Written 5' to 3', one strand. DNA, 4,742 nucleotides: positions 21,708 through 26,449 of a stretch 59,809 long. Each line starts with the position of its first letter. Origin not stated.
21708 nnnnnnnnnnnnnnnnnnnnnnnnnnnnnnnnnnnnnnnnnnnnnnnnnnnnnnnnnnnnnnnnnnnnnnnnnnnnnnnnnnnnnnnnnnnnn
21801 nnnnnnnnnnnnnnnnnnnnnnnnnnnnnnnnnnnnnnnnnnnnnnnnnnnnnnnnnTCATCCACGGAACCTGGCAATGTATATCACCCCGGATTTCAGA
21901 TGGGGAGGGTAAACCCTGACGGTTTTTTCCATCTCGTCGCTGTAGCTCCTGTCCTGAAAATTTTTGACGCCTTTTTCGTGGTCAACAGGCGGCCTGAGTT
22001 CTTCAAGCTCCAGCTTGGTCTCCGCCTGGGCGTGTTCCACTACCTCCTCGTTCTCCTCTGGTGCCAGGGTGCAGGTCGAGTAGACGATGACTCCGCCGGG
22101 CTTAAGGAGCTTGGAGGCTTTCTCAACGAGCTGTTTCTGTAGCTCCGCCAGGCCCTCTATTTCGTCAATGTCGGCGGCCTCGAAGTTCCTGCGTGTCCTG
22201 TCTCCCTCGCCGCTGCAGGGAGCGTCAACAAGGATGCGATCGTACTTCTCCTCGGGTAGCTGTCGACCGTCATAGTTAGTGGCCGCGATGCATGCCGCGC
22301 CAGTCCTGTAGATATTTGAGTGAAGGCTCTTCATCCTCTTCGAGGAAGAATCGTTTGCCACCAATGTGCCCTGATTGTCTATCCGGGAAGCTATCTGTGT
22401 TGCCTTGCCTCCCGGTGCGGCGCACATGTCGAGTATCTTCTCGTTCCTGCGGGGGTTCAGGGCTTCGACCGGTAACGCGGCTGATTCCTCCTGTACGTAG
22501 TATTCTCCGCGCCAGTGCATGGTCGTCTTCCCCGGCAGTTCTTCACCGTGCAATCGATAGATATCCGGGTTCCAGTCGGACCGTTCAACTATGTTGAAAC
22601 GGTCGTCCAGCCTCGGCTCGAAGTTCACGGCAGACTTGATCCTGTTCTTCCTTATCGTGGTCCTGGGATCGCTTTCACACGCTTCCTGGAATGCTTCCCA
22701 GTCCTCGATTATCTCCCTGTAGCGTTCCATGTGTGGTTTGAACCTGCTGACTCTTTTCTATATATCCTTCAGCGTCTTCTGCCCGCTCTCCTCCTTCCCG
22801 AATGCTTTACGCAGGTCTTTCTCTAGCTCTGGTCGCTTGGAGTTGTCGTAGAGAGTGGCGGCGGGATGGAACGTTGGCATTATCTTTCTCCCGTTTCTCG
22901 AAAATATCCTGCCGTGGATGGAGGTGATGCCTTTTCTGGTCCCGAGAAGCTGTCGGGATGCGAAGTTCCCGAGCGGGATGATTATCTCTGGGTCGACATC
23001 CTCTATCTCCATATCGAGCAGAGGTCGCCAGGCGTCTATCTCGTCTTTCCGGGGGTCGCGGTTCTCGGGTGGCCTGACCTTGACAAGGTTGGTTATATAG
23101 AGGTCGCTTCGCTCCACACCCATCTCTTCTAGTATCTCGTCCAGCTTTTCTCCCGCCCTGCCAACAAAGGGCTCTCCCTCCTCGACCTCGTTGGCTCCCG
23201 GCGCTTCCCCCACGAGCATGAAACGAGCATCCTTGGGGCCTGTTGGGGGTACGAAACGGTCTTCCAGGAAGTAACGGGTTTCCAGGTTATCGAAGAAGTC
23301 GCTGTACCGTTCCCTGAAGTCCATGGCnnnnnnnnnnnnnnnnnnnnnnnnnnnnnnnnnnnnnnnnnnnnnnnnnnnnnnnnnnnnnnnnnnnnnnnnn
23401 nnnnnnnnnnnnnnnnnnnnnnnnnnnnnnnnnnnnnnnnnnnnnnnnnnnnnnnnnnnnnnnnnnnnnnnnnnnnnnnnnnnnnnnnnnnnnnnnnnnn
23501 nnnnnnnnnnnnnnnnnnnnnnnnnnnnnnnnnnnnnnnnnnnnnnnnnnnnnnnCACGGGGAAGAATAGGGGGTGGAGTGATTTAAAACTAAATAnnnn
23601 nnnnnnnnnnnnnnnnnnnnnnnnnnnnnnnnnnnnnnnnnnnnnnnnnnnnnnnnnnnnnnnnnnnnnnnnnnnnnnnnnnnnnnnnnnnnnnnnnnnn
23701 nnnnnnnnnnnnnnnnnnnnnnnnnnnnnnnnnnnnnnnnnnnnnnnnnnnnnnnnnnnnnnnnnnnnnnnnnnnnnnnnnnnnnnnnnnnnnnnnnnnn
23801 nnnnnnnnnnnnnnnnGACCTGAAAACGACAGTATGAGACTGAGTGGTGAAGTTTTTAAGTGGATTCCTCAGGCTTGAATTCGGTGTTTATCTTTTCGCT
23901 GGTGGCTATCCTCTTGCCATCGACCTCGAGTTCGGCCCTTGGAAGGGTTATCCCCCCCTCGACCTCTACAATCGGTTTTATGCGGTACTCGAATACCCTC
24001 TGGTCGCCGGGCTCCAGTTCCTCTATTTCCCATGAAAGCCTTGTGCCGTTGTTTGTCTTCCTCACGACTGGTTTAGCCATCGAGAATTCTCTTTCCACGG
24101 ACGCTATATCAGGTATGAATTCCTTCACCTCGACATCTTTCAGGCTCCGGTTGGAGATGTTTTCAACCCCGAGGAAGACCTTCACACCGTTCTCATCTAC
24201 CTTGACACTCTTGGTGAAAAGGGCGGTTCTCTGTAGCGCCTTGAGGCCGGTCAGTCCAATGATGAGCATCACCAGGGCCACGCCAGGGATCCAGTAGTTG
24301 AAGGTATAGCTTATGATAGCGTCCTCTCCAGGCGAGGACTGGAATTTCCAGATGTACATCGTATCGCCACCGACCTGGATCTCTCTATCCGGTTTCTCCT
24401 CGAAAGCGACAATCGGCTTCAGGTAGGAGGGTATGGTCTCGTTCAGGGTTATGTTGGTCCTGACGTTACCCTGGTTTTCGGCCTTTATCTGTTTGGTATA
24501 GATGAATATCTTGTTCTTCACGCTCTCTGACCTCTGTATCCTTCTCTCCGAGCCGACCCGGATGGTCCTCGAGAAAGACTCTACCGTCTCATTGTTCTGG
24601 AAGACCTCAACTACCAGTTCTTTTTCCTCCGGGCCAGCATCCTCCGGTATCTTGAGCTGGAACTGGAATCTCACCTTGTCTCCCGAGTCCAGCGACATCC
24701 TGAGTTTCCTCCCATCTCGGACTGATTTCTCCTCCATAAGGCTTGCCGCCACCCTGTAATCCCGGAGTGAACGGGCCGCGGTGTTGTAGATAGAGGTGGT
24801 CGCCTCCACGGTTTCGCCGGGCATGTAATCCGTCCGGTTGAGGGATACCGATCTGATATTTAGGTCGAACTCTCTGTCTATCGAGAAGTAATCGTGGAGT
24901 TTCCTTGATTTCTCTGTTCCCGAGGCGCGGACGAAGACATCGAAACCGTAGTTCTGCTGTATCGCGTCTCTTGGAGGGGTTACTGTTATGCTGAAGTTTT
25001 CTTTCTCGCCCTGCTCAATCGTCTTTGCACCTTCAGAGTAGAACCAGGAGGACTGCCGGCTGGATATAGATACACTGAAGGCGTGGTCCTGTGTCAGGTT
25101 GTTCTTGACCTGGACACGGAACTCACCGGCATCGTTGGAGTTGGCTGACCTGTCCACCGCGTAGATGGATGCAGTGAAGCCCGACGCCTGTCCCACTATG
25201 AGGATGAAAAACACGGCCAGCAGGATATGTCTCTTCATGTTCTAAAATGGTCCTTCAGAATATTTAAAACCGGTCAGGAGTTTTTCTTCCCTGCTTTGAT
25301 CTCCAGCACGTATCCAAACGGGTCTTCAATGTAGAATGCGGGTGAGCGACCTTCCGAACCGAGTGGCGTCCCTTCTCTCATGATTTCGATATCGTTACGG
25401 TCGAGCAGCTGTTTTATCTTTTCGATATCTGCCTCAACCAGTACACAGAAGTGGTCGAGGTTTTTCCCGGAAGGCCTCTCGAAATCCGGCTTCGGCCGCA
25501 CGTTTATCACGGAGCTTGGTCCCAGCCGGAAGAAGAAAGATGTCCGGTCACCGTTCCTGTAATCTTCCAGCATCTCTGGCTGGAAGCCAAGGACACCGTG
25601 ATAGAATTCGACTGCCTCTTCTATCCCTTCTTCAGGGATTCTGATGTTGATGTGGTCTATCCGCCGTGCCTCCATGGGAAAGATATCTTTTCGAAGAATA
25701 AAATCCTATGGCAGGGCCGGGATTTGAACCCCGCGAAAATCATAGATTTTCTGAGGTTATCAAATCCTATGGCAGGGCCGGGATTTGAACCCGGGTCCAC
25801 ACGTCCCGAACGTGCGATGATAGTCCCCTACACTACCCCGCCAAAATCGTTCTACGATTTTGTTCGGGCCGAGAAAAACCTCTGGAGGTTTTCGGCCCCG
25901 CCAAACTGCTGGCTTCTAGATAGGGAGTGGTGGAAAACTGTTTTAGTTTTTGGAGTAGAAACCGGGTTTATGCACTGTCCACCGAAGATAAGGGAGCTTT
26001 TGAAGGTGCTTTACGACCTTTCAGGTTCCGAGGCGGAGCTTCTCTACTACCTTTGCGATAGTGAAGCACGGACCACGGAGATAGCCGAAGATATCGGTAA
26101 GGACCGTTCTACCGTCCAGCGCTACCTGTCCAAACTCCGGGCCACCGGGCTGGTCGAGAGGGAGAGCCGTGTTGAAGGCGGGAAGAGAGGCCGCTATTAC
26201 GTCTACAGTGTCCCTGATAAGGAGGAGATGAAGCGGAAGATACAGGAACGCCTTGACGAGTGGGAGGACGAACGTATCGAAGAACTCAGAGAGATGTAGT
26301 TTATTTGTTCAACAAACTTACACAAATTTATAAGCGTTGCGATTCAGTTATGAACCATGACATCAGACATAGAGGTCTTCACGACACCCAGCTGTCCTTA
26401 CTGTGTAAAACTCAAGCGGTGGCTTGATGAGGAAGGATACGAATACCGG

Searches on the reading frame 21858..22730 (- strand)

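Call 47: search_protein_families(library=pfam, proteins=[window:21858-22730:-], max_evalue=0.0001)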
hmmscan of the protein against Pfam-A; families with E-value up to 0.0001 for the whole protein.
window:21858-22730:- (290 aa): 5 families
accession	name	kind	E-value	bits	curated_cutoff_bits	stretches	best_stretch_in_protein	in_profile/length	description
PF01189.24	Methyltr_RsmB-F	-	3.2e-47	161.2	27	1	90-289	3-199/199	16S rRNA methyltransferase RsmB/F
PF17125.10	Methyltr_RsmF_N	-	2.4e-09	37.9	34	1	3-81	8-85/86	N-terminal domain of 16S rRNA methyltransferase RsmF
PF10354.15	BMT5-like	-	1.5e-05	25.8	24.7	1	113-244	27-152/168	rRNA (uridine-N3-)-methyltransferase BTM5-like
PF01728.25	FtsJ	-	7.3e-05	23.2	24.1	0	95-235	21-153/181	FtsJ-like methyltransferase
PF13847.12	Methyltransf_31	-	7.7e-05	22.9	27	0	95-237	3-125/145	Methyltransferase domain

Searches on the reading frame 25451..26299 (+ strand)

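Call 47: search_protein_families(library=pfam, proteins=[window:25451-26299:+], max_evalue=0.0001)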
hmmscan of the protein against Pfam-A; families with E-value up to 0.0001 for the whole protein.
window:25451-26299:+ (282 aa): 6 families
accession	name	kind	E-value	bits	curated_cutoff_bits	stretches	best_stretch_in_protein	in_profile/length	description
PF01022.26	HTH_5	-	7.7e-10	38.9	22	1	196-236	6-46/47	Bacterial regulatory protein, arsR family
PF01978.25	TrmB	-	5.9e-09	36.1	25.6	1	187-253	3-63/68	Sugar-specific transcriptional regulator TrmB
PF12802.13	MarR_2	-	3.6e-08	33.9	27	1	188-246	1-60/61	MarR family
PF09339.16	HTH_IclR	-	1.1e-06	28.8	22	1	203-238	16-51/52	IclR helix-turn-helix domain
PF25213.1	HVO_A0261_N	-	2e-06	28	35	1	193-239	12-58/86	HVO_A0261 N-terminal domain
PF01325.25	Fe_dep_repress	-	7.8e-05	23.2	26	0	182-238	8-55/60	Iron dependent repressor, N-terminal DNA binding domain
